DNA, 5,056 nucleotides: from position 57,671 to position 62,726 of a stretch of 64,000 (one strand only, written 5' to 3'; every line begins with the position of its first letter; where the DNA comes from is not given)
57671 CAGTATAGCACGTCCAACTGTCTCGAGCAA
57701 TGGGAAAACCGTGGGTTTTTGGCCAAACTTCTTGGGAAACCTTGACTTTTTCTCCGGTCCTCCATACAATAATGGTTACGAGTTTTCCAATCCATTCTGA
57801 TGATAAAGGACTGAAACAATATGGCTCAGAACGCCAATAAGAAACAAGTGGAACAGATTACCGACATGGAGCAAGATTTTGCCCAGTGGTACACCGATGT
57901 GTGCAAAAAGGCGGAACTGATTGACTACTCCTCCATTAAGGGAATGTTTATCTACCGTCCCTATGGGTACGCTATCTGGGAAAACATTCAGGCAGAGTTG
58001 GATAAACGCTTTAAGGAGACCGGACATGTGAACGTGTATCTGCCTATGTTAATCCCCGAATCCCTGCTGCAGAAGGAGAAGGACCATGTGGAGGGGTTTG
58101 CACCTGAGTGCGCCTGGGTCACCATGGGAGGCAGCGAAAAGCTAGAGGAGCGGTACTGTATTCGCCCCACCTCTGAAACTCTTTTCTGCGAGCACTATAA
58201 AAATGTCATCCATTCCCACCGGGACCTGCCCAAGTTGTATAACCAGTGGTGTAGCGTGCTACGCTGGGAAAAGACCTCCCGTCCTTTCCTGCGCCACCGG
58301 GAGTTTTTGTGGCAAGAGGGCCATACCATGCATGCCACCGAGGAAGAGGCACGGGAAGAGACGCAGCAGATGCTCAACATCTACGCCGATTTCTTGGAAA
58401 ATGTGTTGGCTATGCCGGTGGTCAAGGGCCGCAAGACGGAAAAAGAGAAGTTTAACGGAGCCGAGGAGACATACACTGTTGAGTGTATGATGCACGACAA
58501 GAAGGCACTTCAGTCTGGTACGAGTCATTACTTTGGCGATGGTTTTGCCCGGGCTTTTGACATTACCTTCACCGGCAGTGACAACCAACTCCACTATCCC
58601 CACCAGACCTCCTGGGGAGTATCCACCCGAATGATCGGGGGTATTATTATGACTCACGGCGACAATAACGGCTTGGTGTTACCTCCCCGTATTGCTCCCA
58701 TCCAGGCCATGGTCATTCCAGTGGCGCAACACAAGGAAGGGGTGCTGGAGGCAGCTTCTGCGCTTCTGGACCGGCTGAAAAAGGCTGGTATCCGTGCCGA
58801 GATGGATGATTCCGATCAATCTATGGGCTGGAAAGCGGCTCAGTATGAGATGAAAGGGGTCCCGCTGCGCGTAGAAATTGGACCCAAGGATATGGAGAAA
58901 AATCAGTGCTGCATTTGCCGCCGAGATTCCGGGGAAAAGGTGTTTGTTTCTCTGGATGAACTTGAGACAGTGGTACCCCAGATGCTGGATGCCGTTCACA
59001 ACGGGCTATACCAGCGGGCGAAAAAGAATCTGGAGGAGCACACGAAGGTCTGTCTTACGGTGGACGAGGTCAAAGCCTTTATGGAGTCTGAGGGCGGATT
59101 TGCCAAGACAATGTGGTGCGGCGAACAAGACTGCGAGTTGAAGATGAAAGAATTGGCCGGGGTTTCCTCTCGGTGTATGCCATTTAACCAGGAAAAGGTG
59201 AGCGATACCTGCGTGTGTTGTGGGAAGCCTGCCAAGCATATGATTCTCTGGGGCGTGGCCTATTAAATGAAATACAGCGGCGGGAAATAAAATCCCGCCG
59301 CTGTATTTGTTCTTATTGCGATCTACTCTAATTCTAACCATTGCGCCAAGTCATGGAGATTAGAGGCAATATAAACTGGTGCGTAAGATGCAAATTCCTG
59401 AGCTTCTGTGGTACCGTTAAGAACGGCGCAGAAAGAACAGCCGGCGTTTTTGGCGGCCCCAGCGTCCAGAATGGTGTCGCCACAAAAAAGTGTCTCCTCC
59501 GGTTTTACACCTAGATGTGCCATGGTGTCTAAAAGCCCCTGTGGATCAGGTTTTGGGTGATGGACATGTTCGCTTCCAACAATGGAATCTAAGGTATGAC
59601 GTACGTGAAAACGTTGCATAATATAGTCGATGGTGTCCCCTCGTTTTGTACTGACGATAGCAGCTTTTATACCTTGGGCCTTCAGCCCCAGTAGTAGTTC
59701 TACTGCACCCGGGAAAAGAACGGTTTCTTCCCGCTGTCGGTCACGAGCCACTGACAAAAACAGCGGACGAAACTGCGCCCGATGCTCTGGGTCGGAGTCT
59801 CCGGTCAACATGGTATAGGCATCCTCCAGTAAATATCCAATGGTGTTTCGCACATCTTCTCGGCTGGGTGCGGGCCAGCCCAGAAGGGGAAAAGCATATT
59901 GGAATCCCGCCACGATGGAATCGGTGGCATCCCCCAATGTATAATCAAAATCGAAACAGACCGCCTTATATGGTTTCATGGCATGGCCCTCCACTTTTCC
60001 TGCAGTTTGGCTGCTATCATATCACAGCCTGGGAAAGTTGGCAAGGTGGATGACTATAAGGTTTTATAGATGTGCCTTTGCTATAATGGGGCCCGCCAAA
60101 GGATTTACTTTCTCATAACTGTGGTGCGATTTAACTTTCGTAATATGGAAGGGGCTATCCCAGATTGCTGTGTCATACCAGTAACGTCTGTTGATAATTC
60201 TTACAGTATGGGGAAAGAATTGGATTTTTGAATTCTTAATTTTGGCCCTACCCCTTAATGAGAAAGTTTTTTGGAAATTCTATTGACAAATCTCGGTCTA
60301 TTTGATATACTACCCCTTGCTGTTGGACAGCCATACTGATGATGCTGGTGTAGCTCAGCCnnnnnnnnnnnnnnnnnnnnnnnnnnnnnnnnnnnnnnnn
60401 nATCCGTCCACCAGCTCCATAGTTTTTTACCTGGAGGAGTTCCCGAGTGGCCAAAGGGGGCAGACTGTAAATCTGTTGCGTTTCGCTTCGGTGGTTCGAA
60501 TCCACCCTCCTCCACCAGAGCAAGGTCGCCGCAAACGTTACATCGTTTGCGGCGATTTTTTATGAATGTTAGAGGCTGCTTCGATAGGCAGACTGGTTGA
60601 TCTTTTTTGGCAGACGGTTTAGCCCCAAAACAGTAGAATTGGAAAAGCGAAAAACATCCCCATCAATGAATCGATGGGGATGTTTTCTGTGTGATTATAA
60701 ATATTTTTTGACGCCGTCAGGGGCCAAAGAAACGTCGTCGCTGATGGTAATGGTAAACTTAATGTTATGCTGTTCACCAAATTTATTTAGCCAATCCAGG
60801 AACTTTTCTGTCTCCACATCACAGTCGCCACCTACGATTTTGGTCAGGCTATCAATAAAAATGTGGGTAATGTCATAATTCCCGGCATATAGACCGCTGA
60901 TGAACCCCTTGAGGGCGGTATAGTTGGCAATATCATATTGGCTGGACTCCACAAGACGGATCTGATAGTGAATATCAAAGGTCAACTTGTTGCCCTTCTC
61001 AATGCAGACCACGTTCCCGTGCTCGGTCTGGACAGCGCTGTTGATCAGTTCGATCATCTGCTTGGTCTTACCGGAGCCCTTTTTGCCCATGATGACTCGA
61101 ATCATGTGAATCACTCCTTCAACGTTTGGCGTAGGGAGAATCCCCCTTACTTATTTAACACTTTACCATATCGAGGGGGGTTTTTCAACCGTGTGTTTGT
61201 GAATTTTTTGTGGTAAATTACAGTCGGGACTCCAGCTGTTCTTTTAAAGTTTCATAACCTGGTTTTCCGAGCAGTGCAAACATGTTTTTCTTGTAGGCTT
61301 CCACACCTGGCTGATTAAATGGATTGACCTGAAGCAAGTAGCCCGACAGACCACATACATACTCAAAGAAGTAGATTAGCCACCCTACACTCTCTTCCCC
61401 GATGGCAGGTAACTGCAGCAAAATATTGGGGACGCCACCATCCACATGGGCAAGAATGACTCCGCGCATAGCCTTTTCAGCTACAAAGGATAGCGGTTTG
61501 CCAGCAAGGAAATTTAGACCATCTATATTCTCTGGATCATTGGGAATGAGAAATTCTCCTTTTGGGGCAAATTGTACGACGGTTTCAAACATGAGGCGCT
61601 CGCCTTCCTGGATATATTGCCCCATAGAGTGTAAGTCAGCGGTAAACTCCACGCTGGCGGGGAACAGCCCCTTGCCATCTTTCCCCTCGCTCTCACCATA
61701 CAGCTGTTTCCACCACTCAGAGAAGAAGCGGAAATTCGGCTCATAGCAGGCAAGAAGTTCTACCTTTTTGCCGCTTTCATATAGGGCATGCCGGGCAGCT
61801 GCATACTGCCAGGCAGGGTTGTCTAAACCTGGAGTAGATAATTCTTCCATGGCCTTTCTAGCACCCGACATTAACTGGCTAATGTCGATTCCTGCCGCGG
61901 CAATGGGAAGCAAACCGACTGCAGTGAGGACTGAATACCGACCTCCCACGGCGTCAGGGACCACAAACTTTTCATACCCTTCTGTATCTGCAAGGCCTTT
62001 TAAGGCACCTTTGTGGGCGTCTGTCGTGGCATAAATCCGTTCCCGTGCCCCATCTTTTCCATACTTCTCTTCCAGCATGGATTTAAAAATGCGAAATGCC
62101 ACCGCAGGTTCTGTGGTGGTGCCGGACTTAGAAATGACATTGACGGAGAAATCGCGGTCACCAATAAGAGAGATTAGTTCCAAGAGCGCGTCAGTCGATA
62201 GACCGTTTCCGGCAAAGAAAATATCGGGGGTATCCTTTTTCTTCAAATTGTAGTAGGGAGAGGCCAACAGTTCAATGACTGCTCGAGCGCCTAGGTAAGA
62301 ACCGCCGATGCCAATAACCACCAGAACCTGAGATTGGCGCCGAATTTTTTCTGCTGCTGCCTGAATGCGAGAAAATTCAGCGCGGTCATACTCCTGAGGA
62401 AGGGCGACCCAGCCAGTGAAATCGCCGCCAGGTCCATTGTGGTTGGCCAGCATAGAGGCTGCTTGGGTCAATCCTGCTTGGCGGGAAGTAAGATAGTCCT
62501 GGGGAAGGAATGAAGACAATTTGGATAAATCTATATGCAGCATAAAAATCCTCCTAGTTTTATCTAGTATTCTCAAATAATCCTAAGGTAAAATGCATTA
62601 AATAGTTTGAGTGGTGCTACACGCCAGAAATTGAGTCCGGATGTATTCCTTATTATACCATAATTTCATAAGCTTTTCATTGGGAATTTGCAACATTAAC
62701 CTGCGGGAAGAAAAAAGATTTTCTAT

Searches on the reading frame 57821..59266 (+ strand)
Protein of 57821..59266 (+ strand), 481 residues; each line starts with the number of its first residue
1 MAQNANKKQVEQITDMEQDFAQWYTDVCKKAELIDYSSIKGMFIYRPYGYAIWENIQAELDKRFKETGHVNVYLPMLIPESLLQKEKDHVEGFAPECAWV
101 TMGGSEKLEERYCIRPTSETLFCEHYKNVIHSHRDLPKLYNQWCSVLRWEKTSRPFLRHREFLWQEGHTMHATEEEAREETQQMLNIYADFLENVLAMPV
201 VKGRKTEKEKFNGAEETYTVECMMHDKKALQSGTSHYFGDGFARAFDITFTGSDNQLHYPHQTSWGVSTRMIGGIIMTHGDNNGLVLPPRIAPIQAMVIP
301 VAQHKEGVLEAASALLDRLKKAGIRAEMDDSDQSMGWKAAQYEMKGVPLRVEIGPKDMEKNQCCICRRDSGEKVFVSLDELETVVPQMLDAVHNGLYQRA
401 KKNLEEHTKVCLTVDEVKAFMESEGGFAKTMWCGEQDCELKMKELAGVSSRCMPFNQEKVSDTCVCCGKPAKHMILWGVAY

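Call 82: search_protein_families(library=pfam, proteins=[window:57821-59266:+], max_evalue=0.00001)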
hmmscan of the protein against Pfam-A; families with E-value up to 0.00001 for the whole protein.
window:57821-59266:+ (481 aa): 3 families
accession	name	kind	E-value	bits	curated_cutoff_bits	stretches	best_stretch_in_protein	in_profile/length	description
PF09180.16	ProRS-C_1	-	9e-24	83.9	31.5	1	415-481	2-71/71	Prolyl-tRNA synthetase, C-terminal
PF00587.30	tRNA-synt_2b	-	4.5e-23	82.7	29.3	1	107-276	6-176/179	tRNA synthetase class II core domain (G, H, P, S and T)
PF03129.25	HGTP_anticodon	-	4.5e-23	81.7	21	1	295-386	1-92/94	Anticodon binding domain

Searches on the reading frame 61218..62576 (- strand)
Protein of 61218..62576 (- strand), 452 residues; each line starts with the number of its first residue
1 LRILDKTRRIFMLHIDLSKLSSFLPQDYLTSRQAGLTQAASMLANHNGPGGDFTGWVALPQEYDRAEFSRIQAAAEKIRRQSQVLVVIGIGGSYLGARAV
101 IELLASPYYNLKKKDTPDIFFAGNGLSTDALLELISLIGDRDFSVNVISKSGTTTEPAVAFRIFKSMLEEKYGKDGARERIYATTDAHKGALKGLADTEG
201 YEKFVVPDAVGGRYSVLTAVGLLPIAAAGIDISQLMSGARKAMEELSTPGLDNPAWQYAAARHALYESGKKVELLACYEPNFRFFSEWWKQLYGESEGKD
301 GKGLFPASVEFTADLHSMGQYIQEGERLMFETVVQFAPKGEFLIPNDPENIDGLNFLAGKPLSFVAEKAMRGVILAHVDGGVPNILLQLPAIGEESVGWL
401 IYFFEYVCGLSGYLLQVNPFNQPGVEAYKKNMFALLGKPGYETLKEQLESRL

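Call 82: search_protein_families(library=pfam, proteins=[window:61218-62576:-], max_evalue=0.00001)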
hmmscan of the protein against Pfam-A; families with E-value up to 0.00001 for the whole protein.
window:61218-62576:- (452 aa): 1 family
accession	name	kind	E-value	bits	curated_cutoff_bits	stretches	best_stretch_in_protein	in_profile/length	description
PF00342.24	PGI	-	2e-16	60.1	22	1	84-300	98-309/486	Phosphoglucose isomerase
